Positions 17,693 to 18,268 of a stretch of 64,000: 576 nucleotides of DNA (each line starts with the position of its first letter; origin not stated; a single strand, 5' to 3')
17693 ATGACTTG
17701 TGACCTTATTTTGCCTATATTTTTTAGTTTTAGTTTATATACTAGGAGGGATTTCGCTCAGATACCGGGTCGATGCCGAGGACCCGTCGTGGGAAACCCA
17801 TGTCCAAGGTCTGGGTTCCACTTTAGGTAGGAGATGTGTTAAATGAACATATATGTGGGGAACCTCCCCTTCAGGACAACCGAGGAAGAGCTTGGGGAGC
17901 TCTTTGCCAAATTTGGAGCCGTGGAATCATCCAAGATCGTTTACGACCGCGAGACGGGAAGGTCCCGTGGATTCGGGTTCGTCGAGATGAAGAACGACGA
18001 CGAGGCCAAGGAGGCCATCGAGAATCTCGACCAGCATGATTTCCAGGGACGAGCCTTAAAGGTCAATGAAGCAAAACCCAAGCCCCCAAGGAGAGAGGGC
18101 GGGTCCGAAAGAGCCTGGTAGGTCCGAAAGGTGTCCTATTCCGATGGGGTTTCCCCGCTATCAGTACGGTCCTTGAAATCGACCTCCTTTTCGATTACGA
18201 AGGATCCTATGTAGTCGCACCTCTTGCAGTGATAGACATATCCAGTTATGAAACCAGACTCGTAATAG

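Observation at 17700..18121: Bacterial-type RRM RNA-binding protein with a long 5' leader in an archaeal context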

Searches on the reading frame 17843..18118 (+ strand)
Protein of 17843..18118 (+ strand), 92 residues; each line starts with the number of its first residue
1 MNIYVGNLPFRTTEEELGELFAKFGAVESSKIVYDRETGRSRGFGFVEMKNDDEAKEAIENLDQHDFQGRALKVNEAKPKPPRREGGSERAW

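Call 3: search_protein_families(library=pfam, proteins=[window:17843-18118:+])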
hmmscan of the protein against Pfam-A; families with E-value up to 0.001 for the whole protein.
window:17843-18118:+ (92 aa): 1 family
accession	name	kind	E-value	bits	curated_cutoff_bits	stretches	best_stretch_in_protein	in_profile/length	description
PF00076.28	RRM_1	-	2.7e-25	88.5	20.7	1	3-73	1-70/70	RNA recognition motif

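Call 10: find_homologous_proteins(query=window:17843-18118:+)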
Query window:17843-18118:+ (92 aa): 8000 proteins with E <= 0.001 among 8000 candidates; the best 120 are listed.
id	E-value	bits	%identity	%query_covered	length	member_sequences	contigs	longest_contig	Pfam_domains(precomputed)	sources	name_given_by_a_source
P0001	1.2e-54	200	100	100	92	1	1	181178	PF28442.1,PF00076.29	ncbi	ncbi:MAG: RNA recognition motif domain-containing protein [Thermoplasmatota archaeon]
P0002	2.1e-46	174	85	100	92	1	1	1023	PF00076.29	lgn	-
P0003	1.8e-32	129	73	90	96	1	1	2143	PF00076.29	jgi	jgi:RNA recognition motif-containing protein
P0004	2.8e-32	128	73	84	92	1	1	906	PF00076.29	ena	-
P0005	3.0e-31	125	67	90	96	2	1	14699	PF13893.13,PF28442.1,PF00076.29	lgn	-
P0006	6.7e-31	124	71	83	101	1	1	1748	PF00076.29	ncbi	ncbi:MAG: RNA-binding protein, partial [Myxococcota bacterium]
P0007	1.2e-30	123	67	90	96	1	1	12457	PF00076.29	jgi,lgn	jgi:RNA recognition motif-containing protein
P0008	4.3e-30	121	74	84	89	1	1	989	PF28442.1,PF00076.29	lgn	-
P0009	4.6e-30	121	70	90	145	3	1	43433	PF00076.29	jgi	jgi:RNA recognition motif-containing protein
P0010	8.9e-30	120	70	89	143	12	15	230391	PF28442.1,PF00076.29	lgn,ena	-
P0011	1.0e-29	120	74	84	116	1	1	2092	PF28442.1,PF00076.29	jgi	jgi:RNA recognition motif-containing protein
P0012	1.1e-29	120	69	84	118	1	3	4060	PF00076.29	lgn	-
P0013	1.5e-29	120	70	88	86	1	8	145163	PF00076.29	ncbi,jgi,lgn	jgi:RNA recognition motif-containing protein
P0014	1.8e-29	119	65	91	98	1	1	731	PF00076.29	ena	-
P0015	1.9e-29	119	69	82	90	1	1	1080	PF28442.1,PF00076.29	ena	-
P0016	3.6e-29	118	61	100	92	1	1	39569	PF28442.1,PF00076.29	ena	-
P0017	3.8e-29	118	66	90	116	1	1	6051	PF00076.29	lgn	-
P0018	3.9e-29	118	62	98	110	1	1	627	PF00076.29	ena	-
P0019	4.3e-29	118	64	90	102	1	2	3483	PF00076.29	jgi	jgi:cold-inducible RNA-binding protein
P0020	5.2e-29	118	68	82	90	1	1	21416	PF28442.1,PF00076.29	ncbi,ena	ncbi:MAG: RNA recognition motif domain-containing protein [Thermoplasmatota archaeon]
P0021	5.2e-29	118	67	100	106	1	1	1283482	PF00076.29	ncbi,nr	ncbi:MAG: RNA-binding protein [Phycisphaeraceae bacterium]|nr:RNA-binding protein [Phycisphaeraceae 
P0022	5.6e-29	118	71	84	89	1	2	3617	PF28442.1,PF00076.29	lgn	-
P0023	5.6e-29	118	66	98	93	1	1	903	PF00076.29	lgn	-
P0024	9.5e-29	117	67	90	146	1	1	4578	PF28442.1,PF00076.29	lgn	-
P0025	1.1e-28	117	71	84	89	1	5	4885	PF00076.29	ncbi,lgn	ncbi:MAG: RNA recognition motif domain-containing protein [Mariprofundaceae bacterium]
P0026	1.3e-28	117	63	95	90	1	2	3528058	PF00076.29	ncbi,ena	-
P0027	1.3e-28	117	69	87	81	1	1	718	PF00076.29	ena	-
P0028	1.7e-28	116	63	90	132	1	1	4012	PF00076.29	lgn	-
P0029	2.0e-28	116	69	87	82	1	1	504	PF00076.29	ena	-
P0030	2.6e-28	116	66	98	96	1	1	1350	PF00076.29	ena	-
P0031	2.6e-28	116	61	90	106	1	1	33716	PF00076.29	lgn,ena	-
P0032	2.8e-28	116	58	100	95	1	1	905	PF00076.29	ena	-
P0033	3.3e-28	115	68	84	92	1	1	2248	PF00076.29,PF16842.12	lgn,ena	-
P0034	3.9e-28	115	68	87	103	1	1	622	PF28442.1,PF00076.29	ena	-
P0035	4.1e-28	115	65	90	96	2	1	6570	PF28442.1,PF00076.29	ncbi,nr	ncbi:MAG: RNA-binding protein, partial [Planctomyces sp.]|nr:RNA-binding protein [Planctomyces sp.]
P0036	4.5e-28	115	68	84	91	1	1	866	PF00076.29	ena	-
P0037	4.6e-28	115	63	99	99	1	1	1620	PF28442.1,PF00076.29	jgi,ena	-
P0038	4.6e-28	115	64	95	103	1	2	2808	PF00076.29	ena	-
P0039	4.9e-28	115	60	90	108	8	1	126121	PF00076.29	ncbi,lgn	-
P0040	4.9e-28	115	69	87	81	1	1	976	PF00076.29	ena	-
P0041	4.9e-28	115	68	89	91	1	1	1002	PF28442.1,PF00076.29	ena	-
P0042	5.1e-28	115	67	85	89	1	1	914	PF00076.29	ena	-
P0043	5.2e-28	115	60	90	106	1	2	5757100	PF00076.29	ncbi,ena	-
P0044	6.3e-28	114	63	90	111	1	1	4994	PF00076.29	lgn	-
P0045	6.4e-28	114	61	95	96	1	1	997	PF00076.29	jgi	-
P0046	6.7e-28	114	61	87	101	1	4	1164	PF00076.29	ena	-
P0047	7.8e-28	114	66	87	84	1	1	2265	PF00076.29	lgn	-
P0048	7.8e-28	114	62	95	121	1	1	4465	PF00076.29,PF22976.3,PF16367.12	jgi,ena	-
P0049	9.0e-28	114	69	87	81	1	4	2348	PF00076.29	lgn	-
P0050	9.4e-28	114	68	87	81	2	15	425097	PF00076.29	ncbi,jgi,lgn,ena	jgi:RNA recognition motif-containing protein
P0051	9.5e-28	114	68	87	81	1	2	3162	PF00076.29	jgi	jgi:RNA recognition motif-containing protein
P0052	1.0e-27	114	63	90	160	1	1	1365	PF00076.29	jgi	jgi:cold-inducible RNA-binding protein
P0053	1.1e-27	114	60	90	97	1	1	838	PF00076.29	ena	-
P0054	1.1e-27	114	66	90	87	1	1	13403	PF00076.29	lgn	-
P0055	1.2e-27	114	60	89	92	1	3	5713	PF00076.29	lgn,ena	-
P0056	1.2e-27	114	63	87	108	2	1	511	PF13893.13,PF28442.1,PF00076.29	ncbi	-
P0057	1.2e-27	113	68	87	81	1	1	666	PF00076.29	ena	-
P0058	1.3e-27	113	63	91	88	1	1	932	PF28442.1,PF00076.29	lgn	-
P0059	1.3e-27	113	65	84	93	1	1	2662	PF00076.29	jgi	jgi:RNA recognition motif-containing protein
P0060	1.3e-27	113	66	87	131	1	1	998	PF00076.29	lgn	-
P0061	1.3e-27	113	68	87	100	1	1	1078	PF28442.1,PF00076.29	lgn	-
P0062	1.4e-27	113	65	87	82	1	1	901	PF28442.1,PF00076.29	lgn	-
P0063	1.5e-27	113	64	90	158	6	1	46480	PF28442.1,PF00076.29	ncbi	-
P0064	1.7e-27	113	63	82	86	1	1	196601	PF00076.29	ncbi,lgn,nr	ncbi:MAG: hypothetical protein KatS3mg011_1179 [Acidimicrobiia bacterium]|nr:MAG: hypothetical prote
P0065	1.7e-27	113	62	98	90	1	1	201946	PF00076.29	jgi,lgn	-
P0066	1.8e-27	113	66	87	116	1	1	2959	PF00076.29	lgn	-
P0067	1.9e-27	113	69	87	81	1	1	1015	PF00076.29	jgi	jgi:cold-inducible RNA-binding protein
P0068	1.9e-27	113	65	91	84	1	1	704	PF13893.13,PF00076.29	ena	-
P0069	1.9e-27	113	65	87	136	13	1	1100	PF00076.29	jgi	jgi:cold-inducible RNA-binding protein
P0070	2.1e-27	113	61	92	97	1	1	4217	PF00076.29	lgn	-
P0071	2.1e-27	113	60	90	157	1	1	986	PF00076.29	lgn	-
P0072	2.6e-27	112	66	87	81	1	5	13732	PF00076.29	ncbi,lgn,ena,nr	ncbi:MAG: RNA-binding protein [Acidimicrobiia bacterium]|nr:RNA-binding protein [Acidimicrobiia bact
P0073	2.6e-27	112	69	87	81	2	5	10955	PF00076.29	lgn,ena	-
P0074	2.7e-27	112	67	88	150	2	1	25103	PF00076.29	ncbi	-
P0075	2.7e-27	112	61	86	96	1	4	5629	PF00076.29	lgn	-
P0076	2.7e-27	112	69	87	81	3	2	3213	PF00076.29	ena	-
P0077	2.7e-27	112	66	87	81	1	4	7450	PF00076.29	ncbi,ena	-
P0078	2.9e-27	112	65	90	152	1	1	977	PF00076.29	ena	-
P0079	2.9e-27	112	63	91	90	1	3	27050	PF00076.29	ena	-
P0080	3.1e-27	112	65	89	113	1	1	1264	PF00076.29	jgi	jgi:RNA recognition motif-containing protein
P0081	3.2e-27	112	66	83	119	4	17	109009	PF00076.29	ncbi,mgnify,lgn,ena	mgnify:CR=1 FL=1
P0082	3.4e-27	112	65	90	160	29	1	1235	PF00076.29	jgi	jgi:RNA recognition motif-containing protein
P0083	3.5e-27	112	64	90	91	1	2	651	PF00076.29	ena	-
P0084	3.6e-27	112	62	98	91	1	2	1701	PF00076.29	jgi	jgi:RNA recognition motif-containing protein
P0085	3.6e-27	112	67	90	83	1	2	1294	PF13893.13,PF28442.1,PF00076.29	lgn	-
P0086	4.0e-27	112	61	90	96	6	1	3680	PF00076.29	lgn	-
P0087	4.2e-27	112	64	88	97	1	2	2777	PF28442.1,PF00076.29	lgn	-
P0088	4.2e-27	112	63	82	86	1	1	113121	PF00076.29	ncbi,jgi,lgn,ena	jgi:RNA recognition motif-containing protein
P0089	4.3e-27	112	64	90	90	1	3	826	PF00076.29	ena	-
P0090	4.5e-27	112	62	84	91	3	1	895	PF00076.29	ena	-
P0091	4.6e-27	112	64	93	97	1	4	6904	PF00076.29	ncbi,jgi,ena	-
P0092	4.8e-27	112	69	84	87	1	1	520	PF00076.29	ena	-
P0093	4.9e-27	112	66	87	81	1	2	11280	PF00076.29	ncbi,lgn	ncbi:MAG: RNA recognition motif domain-containing protein [Acidimicrobiia bacterium]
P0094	4.9e-27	112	69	84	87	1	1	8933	PF00076.29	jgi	jgi:RNA recognition motif-containing protein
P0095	4.9e-27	112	59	90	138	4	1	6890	PF00076.29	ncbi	-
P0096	4.9e-27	112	69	84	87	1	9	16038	PF00076.29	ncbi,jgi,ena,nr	ncbi:MAG TPA: RNA-binding protein [Acidimicrobiia bacterium]|jgi:RNA recognition motif-containing pr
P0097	4.9e-27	112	68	87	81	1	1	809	PF00076.29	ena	-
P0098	4.9e-27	112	66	87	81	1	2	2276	PF00076.29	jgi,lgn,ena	-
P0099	5.0e-27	112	68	87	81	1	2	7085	PF00076.29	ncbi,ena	-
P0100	5.0e-27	112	67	90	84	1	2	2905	PF00076.29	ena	-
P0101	5.0e-27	112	69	90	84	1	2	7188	PF00076.29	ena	-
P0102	5.1e-27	112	62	92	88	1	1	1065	PF00076.29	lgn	-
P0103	5.2e-27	112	66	90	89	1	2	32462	PF13893.13,PF00076.29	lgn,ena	-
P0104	5.3e-27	111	65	87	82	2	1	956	PF00076.29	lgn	-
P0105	5.4e-27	111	61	90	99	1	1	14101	PF00076.29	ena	-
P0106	5.4e-27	111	65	87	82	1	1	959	PF00076.29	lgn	-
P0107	5.4e-27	111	65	90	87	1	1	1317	PF13893.13,PF00076.29,PF16842.12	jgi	-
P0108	5.6e-27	111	64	88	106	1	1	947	PF00076.29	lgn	-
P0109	5.8e-27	111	63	90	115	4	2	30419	PF00076.29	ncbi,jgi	ncbi:MAG: cold-inducible RNA-binding protein [Candidatus Promineifilaceae bacterium]|jgi:cold-induci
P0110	6.1e-27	111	66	90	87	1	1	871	PF00076.29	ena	-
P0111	6.1e-27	111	63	90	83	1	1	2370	PF00076.29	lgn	-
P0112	6.2e-27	111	68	87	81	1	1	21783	PF13893.13,PF00076.29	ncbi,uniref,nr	ncbi:RNA recognition motif domain-containing protein [Campylobacter lanienae]|uniref:RNA recognition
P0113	6.2e-27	111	58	90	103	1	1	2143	PF00076.29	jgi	-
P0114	6.4e-27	111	65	87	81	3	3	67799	PF00076.29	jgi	jgi:RNA recognition motif-containing protein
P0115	6.5e-27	111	64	88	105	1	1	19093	PF00076.29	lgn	-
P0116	6.7e-27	111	66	87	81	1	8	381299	PF00076.29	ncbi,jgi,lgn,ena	ncbi:MAG: RNA-binding protein [Acidimicrobiia bacterium]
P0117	6.8e-27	111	63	87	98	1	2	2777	PF28442.1,PF00076.29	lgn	-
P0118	6.9e-27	111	66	87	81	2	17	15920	PF00076.29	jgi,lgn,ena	jgi:cold-inducible RNA-binding protein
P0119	7.0e-27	111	65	88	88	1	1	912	PF00076.29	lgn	-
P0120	7.0e-27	111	68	84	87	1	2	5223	PF00076.29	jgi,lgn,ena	-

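Call 11: find_encoding_contigs(protein=window:17843-18118:+, flank=5000, max_places=6)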
Protein window:17843-18118:+ (92 aa): no gene with exactly this product is on record in the collection.

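Call 12: find_related_loci(query=window:17843-18118:+, collection=genome_contigs, flank=6000)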
Query window:17843-18118:+ (92 aa) in genome_contigs; peptide patterns used: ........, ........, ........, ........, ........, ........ (x = any residue, [..] = any of these).
600 stretches matched a pattern (row limit reached: there are more); 553 encode a relative of the query (tblastn E <= 1e-3); the best 80 are kept; 80 distinct loci.
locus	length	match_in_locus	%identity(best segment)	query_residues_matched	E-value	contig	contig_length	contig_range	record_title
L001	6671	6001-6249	60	1-83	4e-33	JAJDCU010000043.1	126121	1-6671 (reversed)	MAG: Phycisphaeraceae bacterium isolate OFTM326 OFTM326_42, whole genome shotgun sequence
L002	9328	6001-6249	64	1-83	9e-33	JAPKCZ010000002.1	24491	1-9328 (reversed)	MAG: Kiritimatiellae bacterium isolate ANT-77 NODE_396_length_24491_cov_5.125880, whole genome shotgun sequence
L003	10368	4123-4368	61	1-82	7e-33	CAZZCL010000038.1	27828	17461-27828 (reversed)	MAG TPA_asm: uncultured Chthoniobacterales bacterium isolate SRP141376_co5_55 genome assembly, contig: NODE_3978_length_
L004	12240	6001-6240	63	1-80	1e-32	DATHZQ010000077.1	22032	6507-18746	MAG TPA_asm: Acidimicrobiia bacterium isolate SMAG_U16242 k141_525879, whole genome shotgun sequence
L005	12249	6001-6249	69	1-83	2e-32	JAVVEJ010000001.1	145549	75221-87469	MAG: Mariprofundaceae bacterium isolate TamC13-18 NODE_51_length_145549_cov_12.474741, whole genome shotgun sequence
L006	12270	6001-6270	59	1-90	4e-32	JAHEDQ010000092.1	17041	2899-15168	MAG: Candidatus Competibacteraceae bacterium isolate Ww208 NODE_5486_length_17041_cov_3.231915, whole genome shotgun seq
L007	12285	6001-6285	58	1-90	1e-31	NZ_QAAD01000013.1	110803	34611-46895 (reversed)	Mangrovibacterium marinum strain DSM 28823 Ga0183469_113, whole genome shotgun sequence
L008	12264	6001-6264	60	1-88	8e-32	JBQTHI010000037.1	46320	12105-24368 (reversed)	MAG: Actinomycetota bacterium isolate SAW185 c_000000141742, whole genome shotgun sequence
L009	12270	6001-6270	60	1-90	2e-31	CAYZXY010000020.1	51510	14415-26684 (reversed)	MAG TPA_asm: uncultured Pirellulales bacterium isolate SRP141376_co3_268 genome assembly, contig: NODE_1558_length_51510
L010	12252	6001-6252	63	1-84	1e-31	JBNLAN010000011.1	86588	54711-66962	MAG: Mariprofundaceae bacterium isolate C2.bin.51.orig k141_2193063, whole genome shotgun sequence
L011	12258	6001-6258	59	1-86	2e-31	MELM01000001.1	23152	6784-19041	MAG: Candidatus Solincola sediminis RBG_16_scaffold_1017, whole genome shotgun sequence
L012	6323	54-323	60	1-84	5e-31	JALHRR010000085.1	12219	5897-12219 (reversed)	MAG: Saprospiraceae bacterium isolate maxbin.211 c_000000019396, whole genome shotgun sequence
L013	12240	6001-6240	65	1-80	4e-31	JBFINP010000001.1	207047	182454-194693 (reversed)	MAG: Acidimicrobiia bacterium isolate Mix_sand12.2021.10.G.66 k141_612098_length_207047_cov_32.5419, whole genome shotgu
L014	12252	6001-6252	61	1-87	1e-30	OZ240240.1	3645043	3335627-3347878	MAG: Dehalococcoidia bacterium isolate 9fa25b9b-25de-44f7-936b-2c4815794ad0 genome assembly, chromosome: 1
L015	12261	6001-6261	63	1-84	7e-31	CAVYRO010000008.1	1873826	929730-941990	MAG: uncultured Bacteroidales bacterium isolate MFD05684.bin.1.228 genome assembly, contig: contig_64193, whole genome s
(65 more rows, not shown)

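Call 13: find_encoding_contigs(protein=P0020, flank=6000, max_places=3)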
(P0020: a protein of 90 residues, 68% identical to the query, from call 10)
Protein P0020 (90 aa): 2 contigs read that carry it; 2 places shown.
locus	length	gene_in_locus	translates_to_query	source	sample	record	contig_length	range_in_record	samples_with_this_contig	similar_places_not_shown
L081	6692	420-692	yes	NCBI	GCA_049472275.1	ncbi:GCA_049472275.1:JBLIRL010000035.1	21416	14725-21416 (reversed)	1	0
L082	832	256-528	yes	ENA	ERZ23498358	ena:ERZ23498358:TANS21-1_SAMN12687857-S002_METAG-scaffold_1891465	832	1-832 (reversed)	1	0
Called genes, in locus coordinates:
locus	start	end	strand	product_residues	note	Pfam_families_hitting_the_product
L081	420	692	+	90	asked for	PF00076:RRM_1, PF28442:DUF8400 (weak)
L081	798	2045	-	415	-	-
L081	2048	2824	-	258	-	PF01969:Ni_insertion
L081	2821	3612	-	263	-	-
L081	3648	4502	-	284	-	PF10418:DHODB_Fe-S_bind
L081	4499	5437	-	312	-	PF01180:DHO_dh, PF01207:Dus (weak)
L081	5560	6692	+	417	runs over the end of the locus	PF00133:tRNA-synt_1 (faint), PF01921:tRNA-synt_1f (faint), PF01406:tRNA-synt_1e, PF09334:tRNA-synt_1g (weak)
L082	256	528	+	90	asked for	PF00076:RRM_1, PF28442:DUF8400 (weak)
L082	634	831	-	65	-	?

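Call 14: find_encoding_contigs(protein=P0016, flank=6000, max_places=3)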
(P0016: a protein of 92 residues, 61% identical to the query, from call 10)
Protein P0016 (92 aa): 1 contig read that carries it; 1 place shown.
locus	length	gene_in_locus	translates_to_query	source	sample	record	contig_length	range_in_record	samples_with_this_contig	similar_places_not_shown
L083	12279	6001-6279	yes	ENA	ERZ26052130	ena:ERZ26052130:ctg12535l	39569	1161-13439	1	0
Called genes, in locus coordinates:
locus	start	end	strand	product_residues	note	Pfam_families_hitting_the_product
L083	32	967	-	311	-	PF01436:NHL (faint)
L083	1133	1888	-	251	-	PF05721:PhyH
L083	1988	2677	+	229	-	-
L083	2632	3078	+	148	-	PF01636:APH, PF07914:DUF1679 (weak), PF19974:TCAD9 (weak)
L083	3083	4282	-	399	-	PF08495:FIST, PF10442:FIST_C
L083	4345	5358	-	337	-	PF00202:Aminotran_3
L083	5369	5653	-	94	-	PF00202:Aminotran_3 (weak)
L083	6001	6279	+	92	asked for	PF00076:RRM_1, PF28442:DUF8400 (weak)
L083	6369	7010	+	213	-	PF04893:Yip1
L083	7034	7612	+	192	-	-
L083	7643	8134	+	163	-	-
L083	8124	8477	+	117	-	-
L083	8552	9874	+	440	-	PF07690:MFS_1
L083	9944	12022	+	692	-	PF00456:Transketolase_N, PF02779:Transket_pyr, PF02780:Transketolase_C, PF22613:Transketolase_C_1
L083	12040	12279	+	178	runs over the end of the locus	PF03266:NTPase_1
